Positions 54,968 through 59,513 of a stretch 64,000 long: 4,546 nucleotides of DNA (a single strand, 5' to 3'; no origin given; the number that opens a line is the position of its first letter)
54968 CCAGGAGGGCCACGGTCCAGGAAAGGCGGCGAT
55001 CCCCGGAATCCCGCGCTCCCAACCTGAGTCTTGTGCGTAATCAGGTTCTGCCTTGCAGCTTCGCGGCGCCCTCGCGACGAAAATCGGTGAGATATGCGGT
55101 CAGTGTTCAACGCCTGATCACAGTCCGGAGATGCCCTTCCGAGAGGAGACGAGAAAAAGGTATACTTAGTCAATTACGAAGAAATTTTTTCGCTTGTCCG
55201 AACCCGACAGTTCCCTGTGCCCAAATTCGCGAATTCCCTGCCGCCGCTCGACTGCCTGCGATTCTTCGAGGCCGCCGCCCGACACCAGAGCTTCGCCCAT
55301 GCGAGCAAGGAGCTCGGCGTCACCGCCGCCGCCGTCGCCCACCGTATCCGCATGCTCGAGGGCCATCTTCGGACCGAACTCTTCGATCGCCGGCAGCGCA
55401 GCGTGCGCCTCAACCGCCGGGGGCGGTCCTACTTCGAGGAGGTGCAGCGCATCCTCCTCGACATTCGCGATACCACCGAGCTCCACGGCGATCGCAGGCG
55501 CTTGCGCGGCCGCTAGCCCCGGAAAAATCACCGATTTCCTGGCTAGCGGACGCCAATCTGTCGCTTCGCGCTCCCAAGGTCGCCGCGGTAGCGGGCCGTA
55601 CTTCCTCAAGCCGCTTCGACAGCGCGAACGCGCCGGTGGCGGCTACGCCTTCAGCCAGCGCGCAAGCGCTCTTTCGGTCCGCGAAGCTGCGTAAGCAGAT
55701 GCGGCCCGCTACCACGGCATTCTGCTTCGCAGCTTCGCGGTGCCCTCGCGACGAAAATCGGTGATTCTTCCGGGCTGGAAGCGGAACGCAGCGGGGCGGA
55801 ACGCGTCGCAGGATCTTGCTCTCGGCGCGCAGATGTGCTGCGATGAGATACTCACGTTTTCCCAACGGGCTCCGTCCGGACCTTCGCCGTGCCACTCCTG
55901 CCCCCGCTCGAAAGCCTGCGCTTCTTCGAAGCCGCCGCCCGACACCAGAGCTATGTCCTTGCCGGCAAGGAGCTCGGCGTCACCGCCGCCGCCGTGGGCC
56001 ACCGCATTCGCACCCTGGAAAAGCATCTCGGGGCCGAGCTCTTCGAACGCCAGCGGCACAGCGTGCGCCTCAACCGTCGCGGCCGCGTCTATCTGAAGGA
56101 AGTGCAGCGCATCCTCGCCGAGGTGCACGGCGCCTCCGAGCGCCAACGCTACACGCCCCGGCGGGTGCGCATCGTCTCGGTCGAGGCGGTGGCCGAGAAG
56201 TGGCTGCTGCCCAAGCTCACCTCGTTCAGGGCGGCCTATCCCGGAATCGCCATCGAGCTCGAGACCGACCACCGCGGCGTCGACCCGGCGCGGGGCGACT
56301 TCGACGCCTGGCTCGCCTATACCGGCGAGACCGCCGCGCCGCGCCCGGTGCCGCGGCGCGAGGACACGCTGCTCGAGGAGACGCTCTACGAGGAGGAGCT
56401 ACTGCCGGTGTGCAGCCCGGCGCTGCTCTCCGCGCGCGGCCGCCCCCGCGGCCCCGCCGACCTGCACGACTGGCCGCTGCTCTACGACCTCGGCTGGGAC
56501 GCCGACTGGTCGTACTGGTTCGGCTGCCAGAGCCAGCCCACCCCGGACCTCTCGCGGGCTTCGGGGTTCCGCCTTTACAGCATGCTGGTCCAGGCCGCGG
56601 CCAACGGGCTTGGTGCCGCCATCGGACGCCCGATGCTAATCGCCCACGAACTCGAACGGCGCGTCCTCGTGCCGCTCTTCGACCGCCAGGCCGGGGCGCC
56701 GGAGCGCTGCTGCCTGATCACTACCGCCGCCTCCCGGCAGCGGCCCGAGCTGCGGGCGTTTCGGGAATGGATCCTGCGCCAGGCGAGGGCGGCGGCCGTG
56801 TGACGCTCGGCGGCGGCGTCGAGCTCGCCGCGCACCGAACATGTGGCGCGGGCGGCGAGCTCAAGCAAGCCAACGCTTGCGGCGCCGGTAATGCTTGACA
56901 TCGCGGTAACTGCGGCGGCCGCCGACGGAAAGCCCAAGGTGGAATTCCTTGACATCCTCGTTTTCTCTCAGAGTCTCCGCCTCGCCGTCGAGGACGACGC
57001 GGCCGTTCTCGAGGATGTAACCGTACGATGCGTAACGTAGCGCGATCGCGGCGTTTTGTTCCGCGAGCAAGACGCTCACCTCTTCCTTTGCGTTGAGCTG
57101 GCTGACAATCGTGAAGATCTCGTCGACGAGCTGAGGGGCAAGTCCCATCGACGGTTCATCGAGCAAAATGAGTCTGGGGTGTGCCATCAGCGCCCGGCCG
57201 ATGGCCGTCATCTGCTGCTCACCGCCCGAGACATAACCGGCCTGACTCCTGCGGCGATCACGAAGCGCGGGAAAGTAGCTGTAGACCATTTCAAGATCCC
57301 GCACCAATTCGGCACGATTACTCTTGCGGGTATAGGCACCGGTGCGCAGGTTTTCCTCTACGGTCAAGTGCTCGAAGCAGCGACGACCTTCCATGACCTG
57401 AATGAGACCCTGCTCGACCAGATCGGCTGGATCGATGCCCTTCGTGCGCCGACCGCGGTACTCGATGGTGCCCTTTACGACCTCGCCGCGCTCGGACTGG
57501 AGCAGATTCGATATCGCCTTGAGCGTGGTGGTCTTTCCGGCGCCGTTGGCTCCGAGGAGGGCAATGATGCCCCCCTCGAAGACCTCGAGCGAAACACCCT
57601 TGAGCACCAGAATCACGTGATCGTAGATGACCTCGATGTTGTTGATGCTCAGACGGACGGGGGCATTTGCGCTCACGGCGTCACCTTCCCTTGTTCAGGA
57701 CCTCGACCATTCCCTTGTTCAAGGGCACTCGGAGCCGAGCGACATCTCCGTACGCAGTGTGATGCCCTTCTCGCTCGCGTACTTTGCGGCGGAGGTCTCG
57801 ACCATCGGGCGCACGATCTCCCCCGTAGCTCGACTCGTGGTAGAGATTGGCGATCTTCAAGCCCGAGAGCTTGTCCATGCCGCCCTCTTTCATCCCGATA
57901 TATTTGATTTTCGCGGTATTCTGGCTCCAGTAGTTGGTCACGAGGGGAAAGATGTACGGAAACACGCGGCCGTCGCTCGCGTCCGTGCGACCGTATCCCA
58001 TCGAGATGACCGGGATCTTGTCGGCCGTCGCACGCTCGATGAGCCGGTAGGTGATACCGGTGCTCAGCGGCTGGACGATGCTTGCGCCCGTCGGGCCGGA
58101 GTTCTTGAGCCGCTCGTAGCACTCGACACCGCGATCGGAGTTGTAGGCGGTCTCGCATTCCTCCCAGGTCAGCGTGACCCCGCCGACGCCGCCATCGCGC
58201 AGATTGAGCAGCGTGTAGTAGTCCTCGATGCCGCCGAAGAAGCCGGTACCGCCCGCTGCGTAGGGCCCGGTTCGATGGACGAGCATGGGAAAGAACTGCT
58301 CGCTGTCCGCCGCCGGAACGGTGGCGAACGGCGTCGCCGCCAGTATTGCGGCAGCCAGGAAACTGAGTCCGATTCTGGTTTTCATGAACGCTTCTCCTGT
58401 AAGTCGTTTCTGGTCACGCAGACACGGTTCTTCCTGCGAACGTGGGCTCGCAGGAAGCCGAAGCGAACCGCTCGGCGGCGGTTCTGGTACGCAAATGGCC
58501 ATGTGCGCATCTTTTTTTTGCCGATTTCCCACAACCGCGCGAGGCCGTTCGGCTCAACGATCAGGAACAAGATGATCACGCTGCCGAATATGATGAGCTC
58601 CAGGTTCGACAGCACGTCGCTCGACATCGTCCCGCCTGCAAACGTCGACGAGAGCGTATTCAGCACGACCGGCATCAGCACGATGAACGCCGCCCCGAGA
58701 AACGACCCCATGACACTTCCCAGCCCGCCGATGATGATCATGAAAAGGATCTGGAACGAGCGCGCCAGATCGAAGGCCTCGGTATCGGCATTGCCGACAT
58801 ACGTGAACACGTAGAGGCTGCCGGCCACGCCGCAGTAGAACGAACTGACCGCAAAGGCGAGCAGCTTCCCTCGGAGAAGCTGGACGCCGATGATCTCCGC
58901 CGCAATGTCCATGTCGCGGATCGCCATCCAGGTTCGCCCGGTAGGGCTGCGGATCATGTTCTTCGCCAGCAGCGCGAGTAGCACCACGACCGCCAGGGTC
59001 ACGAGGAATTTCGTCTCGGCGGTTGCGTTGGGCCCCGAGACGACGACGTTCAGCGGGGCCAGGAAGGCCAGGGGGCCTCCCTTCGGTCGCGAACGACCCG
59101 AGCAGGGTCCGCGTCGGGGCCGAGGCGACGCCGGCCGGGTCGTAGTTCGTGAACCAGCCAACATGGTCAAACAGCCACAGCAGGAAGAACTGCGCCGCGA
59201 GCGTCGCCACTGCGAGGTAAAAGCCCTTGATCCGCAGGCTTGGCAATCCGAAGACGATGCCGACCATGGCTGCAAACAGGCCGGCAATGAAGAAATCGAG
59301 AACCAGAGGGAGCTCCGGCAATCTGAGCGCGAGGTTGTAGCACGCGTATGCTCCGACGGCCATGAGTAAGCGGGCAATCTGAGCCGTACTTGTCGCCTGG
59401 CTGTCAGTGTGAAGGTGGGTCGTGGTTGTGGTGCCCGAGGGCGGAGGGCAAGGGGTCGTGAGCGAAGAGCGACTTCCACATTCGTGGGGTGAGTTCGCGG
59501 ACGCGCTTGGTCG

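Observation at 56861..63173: Decaying liv-type ABC transporter / acyl-CoA ligase cluster: four homopolymer frameshifts, an IS66 remnant, a half-deleted SBP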

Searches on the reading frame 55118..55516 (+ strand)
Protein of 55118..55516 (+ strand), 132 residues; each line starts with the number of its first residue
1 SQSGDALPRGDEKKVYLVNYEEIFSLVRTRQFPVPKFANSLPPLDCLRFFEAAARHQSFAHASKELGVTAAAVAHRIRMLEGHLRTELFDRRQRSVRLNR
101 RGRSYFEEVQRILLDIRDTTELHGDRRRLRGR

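Call 29: search_protein_families(library=pfam, proteins=[window:55118-55516:+], max_evalue=0.0001)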
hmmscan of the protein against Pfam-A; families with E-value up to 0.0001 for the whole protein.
window:55118-55516:+ (132 aa): 1 family
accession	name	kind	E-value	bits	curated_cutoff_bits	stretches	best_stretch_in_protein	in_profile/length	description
PF00126.33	HTH_1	-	3.5e-16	59.3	26.6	1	46-103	3-60/60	Bacterial regulatory helix-turn-helix protein, lysR family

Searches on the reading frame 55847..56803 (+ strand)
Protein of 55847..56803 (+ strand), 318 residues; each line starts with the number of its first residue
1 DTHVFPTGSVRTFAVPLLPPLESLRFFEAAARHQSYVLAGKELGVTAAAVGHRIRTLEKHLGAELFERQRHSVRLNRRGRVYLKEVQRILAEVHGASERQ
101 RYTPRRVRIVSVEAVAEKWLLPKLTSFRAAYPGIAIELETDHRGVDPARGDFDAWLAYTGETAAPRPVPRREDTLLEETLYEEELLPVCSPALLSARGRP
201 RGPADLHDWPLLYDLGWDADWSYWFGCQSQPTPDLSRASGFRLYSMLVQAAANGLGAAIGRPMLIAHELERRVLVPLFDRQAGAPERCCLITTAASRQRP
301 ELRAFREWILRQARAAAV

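Call 9: find_encoding_contigs(protein=window:55889-56803:+, flank=10000, max_places=10)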
Protein window:55889-56803:+ (304 aa): no gene with exactly this product is on record in the collection.

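Call 29: search_protein_families(library=pfam, proteins=[window:55847-56803:+], max_evalue=0.0001)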
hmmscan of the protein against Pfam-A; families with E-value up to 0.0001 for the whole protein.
window:55847-56803:+ (318 aa): 2 families
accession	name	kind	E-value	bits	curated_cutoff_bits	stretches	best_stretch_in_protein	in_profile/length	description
PF03466.25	LysR_substrate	-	1.4e-25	90.4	28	1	105-313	6-208/209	LysR substrate binding domain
PF00126.33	HTH_1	-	5.7e-17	61.9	26.6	1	21-80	1-60/60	Bacterial regulatory helix-turn-helix protein, lysR family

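Call 37: find_homologous_proteins(query=window:55889-56803:+, max_evalue=1e-40)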
Query window:55889-56803:+ (304 aa): 726 proteins with E <= 1e-40 among 8000 candidates; the best 120 are listed.
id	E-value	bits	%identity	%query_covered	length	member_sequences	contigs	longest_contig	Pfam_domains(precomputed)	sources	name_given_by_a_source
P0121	3.7e-186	636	95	98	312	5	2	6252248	PF00126.34,PF03466.26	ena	-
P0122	7.6e-171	585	88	98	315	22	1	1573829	PF00126.34,PF03466.26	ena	-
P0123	1.1e-170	585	88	97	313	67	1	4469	PF00126.34,PF03466.26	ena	-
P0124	1.6e-170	584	87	97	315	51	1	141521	PF00126.34,PF03466.26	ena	-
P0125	4.2e-168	576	87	98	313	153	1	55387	PF00126.34,PF03466.26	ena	-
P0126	4.5e-168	576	87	97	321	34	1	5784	PF00126.34,PF03466.26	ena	-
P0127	3.3e-165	567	83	99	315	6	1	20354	PF00126.34,PF03466.26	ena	-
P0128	7.7e-165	566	85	99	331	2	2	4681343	PF00126.34,PF03466.26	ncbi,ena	-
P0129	9.7e-165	565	85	97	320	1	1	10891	PF00126.34,PF03466.26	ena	-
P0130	1.3e-164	565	85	98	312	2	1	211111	PF00126.34,PF03466.26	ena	-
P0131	1.5e-164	565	85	97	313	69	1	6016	PF00126.34,PF03466.26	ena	-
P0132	2.2e-164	564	85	98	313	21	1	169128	PF00126.34,PF03466.26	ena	-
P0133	3.8e-164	563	85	98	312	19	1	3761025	PF00126.34,PF03466.26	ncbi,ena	-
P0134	5.7e-163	560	83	99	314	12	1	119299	PF00126.34,PF03466.26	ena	-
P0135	7.2e-163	559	81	97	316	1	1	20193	PF00126.34,PF03466.26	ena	-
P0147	6.8e-158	543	81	100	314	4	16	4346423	PF00126.34,PF03466.26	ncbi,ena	-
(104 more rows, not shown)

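Call 38: find_encoding_contigs(protein=P0121, flank=10000, max_places=4)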
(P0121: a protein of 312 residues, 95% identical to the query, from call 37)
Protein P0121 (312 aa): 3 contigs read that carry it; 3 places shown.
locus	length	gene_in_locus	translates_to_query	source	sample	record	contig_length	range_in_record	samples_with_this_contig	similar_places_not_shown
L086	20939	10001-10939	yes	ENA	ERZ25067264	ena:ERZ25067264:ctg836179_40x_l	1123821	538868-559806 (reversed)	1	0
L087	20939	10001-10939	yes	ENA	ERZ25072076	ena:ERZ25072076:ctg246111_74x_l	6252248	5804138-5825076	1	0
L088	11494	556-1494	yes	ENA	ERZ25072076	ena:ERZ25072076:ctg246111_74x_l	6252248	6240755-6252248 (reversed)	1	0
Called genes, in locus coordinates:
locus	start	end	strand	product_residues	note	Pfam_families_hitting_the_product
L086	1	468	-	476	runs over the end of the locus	PF03972:MmgE_PrpD_N, PF19305:MmgE_PrpD_C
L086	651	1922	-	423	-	PF06808:DctM, PF03600:CitMHS (weak)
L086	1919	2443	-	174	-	PF04290:DctQ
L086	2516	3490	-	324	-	PF03480:DctP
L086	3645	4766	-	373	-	PF01321:Creatinase_N, PF00557:Peptidase_M24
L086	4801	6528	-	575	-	PF02538:Hydantoinase_B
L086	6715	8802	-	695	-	PF05378:Hydant_A_N, PF01968:Hydantoinase_A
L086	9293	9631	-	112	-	-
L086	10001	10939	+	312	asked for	PF00126:HTH_1, PF03466:LysR_substrate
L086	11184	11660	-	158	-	PF08388:GIIM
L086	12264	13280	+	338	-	-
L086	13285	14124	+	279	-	PF00005:ABC_tran, PF13304:AAA_21 (faint)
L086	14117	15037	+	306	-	PF00528:BPD_transp_1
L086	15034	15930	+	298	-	PF00528:BPD_transp_1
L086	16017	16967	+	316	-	PF04069:OpuAC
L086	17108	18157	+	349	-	PF00005:ABC_tran, PF13304:AAA_21 (weak)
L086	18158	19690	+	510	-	PF00528:BPD_transp_1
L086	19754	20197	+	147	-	PF00582:Usp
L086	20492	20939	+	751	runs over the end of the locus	PF12228:DUF3604 (faint)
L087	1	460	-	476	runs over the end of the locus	PF03972:MmgE_PrpD_N, PF19305:MmgE_PrpD_C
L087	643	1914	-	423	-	PF06808:DctM, PF03600:CitMHS (weak)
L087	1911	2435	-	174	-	PF04290:DctQ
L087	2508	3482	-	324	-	PF03480:DctP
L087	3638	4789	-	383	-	PF01321:Creatinase_N, PF00557:Peptidase_M24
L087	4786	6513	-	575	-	PF02538:Hydantoinase_B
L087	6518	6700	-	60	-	-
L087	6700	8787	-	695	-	PF05378:Hydant_A_N, PF01968:Hydantoinase_A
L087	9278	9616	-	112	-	-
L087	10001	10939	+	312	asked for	PF00126:HTH_1, PF03466:LysR_substrate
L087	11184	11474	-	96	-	PF08388:GIIM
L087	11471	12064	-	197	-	-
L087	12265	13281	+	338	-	-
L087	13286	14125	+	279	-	PF00005:ABC_tran, PF13304:AAA_21 (faint)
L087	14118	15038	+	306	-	PF00528:BPD_transp_1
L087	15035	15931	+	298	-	PF00528:BPD_transp_1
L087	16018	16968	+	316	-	PF04069:OpuAC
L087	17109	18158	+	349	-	PF00005:ABC_tran, PF13304:AAA_21 (weak)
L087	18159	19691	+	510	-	PF00528:BPD_transp_1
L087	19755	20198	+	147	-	PF00582:Usp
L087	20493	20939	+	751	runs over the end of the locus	PF12228:DUF3604 (faint)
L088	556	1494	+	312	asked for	PF00126:HTH_1, PF03466:LysR_substrate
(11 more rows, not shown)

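Call 39: find_encoding_contigs(protein=P0122, flank=10000, max_places=3)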
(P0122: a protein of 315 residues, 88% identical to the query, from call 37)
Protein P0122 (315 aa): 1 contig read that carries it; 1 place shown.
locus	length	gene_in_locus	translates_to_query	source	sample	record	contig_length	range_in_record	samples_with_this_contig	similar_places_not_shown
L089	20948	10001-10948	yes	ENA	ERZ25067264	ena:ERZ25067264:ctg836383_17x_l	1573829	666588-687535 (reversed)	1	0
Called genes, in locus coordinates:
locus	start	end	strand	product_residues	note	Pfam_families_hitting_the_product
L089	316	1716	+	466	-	PF00202:Aminotran_3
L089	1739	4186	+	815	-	PF00890:FAD_binding_2 (weak), PF01266:DAO, PF01494:FAD_binding_3 (faint), PF03486:HI0933_like (faint), PF07992:Pyr_redox_2 (faint), PF16350:FAO_M, PF01571:GCV_T, PF08669:GCV_T_C, +1 more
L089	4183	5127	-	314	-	PF19799:DUF6282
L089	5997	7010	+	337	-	PF03050:DDE_Tnp_IS66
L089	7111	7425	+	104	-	PF14236:DruA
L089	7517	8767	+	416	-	PF04389:Peptidase_M28, PF01546:Peptidase_M20, PF07687:M20_dimer (weak)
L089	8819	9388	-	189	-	PF12799:LRR_4 (faint), PF13855:LRR_8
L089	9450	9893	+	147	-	PF00126:HTH_1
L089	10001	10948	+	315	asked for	PF00126:HTH_1, PF03466:LysR_substrate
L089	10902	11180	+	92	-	-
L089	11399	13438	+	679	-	PF05378:Hydant_A_N, PF01968:Hydantoinase_A, PF19278:Hydant_A_C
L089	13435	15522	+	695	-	PF02538:Hydantoinase_B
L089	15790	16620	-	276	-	PF01551:Peptidase_M23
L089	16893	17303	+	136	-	PF00581:Rhodanese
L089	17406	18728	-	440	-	PF07690:MFS_1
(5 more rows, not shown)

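Call 41: list_cluster_members(proteins=[P0128, P0133, P0147, P0121])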
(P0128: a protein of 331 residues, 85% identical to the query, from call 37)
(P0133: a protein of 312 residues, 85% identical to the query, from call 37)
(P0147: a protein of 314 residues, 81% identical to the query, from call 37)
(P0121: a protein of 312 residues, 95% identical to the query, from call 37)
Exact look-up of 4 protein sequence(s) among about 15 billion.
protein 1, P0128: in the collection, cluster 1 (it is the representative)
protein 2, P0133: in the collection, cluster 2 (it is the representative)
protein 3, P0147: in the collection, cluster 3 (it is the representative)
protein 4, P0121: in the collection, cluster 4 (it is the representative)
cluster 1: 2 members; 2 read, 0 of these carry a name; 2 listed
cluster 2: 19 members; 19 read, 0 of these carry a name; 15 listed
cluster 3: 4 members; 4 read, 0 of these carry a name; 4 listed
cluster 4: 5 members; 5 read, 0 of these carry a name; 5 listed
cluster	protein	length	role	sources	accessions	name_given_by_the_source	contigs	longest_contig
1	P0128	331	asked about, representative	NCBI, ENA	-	-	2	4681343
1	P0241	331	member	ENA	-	-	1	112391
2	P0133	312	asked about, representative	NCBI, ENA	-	-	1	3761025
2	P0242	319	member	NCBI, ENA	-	-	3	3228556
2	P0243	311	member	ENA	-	-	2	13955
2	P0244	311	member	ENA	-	-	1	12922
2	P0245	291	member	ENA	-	-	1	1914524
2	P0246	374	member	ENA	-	-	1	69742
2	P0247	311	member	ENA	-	-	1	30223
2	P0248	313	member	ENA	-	-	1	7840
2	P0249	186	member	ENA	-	-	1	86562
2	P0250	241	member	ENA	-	-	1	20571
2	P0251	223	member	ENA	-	-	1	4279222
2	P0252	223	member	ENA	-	-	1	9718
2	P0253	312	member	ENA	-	-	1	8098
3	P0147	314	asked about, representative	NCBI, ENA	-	-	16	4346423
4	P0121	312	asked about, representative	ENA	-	-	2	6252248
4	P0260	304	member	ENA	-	-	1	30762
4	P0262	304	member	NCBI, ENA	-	-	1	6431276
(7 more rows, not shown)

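Call 42: find_encoding_contigs(protein=P0262, flank=10000, max_places=4)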
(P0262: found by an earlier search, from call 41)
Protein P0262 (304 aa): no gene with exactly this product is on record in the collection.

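Call 44: find_encoding_contigs(protein=P0260, flank=10000, max_places=4)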
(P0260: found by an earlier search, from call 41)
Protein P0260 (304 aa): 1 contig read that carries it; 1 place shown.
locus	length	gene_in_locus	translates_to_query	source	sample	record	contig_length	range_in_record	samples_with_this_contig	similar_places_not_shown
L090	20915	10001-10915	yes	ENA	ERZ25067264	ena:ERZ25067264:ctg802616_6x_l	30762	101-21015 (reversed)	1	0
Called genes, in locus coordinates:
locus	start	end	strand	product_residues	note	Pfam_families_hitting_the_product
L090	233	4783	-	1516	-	PF13020:NOV_C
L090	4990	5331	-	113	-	-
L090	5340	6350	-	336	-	PF01522:Polysacc_deac_1, PF10096:DUF2334 (weak)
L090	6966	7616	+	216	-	PF00881:Nitroreductase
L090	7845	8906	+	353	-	PF13409:GST_N_2 (weak), PF13417:GST_N_3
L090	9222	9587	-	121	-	-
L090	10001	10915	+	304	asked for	PF00126:HTH_1, PF03466:LysR_substrate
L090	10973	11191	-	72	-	-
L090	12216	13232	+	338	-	-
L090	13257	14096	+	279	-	PF00005:ABC_tran, PF13304:AAA_21 (faint)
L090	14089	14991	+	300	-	PF00528:BPD_transp_1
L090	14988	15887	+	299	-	PF00528:BPD_transp_1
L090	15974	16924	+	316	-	PF04069:OpuAC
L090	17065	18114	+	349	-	PF00005:ABC_tran, PF13304:AAA_21 (weak)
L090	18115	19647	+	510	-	PF00528:BPD_transp_1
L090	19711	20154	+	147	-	PF00582:Usp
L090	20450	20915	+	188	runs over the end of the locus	?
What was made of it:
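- The related contigs are long-read metagenome assemblies (calls 38, 44), so the window may be one too.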

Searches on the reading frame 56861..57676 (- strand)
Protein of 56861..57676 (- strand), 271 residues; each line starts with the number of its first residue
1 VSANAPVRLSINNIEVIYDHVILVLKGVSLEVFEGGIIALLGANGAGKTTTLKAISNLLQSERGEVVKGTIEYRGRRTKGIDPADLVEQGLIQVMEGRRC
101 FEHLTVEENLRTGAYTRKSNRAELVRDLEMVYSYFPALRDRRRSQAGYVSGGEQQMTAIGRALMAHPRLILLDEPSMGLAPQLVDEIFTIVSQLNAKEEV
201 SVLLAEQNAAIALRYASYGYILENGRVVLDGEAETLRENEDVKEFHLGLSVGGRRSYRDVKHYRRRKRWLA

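Call 4: search_protein_families(library=pfam, proteins=[window:56861-57676:-], max_evalue=0.01)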
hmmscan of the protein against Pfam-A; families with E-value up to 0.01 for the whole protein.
window:56861-57676:- (271 aa): 9 families
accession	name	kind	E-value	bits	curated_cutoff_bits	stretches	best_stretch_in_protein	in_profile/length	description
PF00005.33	ABC_tran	-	2.7e-25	90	25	1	25-176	1-136/137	ABC transporter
PF13304.12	AAA_21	-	4.3e-11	43.9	27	2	37-83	1-56/304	AAA domain, putative AbiEii toxin, Type IV TA system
PF13401.12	AAA_22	-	1.9e-05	25.4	27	1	35-205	5-121/130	AAA domain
PF13476.12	AAA_23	-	3.1e-05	25.1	27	1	9-63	2-47/201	AAA domain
PF25199.1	nSTAND_NTPase5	-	0.00021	21.6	34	0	36-63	42-69/145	Novel STAND NTPase 5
PF13555.12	AAA_29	-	0.00054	20.1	27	1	29-62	16-49/61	P-loop containing region of AAA domain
PF13604.12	AAA_30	-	0.00066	19.9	27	1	37-67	20-50/191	AAA domain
PF02463.25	SMC_N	-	0.0037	17.2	40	0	33-63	22-52/220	RecF/RecN/SMC N terminal domain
PF00448.28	SRP54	-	0.0075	16.4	22.7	0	37-66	3-32/196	SRP54-type protein, GTPase domain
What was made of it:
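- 56861..57676 (-): livF-type ATPase, an intact 271-aa ORF. Its last 232 nt (56861-57092) are the only part of the cluster left in sister contig L090. Pfam ABC_tran (call 4).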

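Call 8: find_encoding_contigs(protein=window:56861-57676:-, flank=10000, max_places=10)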
Protein window:56861-57676:- (271 aa): no gene with exactly this product is on record in the collection.
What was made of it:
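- Tried and rejected: Exact-protein look-ups for the window's livF and LysR found nothing (calls 8, 9).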

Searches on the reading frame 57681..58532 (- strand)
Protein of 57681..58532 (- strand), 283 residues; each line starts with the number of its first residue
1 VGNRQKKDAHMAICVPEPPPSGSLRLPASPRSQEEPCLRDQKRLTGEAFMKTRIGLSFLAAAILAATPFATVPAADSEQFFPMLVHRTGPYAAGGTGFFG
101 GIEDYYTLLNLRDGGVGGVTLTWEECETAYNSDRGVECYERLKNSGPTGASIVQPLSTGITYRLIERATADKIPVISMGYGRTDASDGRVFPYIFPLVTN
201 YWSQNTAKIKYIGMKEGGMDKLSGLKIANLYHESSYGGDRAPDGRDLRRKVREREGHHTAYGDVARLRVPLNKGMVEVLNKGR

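Call 4: search_protein_families(library=pfam, proteins=[window:57681-58532:-], max_evalue=0.01)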
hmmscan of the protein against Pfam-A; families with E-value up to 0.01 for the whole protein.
window:57681-58532:- (283 aa): 1 family
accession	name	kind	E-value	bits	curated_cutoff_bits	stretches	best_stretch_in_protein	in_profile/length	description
PF13458.12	Peripla_BP_6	-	9.6e-18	65.4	31.7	1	82-240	5-151/343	Periplasmic binding protein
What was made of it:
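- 57719..58385 (-): Peripla_BP_6 solute-binding protein relic: codons 1-~187 (58385-57822) joined out of frame to the last ~33 codons and the native stop (57820-57719). About 226 codons are deleted. Pfam Peripla_BP_6 profile positions 5-151 of 343 (call 4).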

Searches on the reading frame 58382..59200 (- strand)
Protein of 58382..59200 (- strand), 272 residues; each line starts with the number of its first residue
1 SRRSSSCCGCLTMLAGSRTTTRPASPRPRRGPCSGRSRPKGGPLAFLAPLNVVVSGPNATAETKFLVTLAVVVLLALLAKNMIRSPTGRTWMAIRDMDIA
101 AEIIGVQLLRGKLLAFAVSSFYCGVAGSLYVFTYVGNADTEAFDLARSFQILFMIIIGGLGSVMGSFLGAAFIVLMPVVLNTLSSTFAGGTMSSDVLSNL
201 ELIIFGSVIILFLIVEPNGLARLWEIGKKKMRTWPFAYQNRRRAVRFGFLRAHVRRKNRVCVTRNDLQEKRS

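Call 4: search_protein_families(library=pfam, proteins=[window:58382-59200:-], max_evalue=0.01)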
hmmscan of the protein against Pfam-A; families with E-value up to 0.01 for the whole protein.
window:58382-59200:- (272 aa): 1 family
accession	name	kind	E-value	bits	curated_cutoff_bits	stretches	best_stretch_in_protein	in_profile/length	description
PF02653.21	BPD_transp_2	-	1.3e-17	64.3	26.8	1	63-213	135-269/269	Branched-chain amino acid transport system / permease component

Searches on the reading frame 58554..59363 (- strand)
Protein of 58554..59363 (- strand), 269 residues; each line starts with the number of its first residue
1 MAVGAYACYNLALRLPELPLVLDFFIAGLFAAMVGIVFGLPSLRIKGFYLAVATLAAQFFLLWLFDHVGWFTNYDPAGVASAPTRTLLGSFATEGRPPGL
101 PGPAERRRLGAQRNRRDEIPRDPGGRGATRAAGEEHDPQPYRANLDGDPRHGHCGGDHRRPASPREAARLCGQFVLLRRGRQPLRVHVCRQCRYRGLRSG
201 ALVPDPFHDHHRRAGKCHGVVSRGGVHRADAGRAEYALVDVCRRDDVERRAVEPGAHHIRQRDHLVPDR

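Call 4: search_protein_families(library=pfam, proteins=[window:58554-59363:-], max_evalue=0.01)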
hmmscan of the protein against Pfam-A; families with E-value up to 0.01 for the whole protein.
window:58554-59363:- (269 aa): 1 family
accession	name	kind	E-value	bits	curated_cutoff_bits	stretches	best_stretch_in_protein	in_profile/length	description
PF02653.21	BPD_transp_2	-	0.0016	18.1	26.8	1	1-67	37-102/269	Branched-chain amino acid transport system / permease component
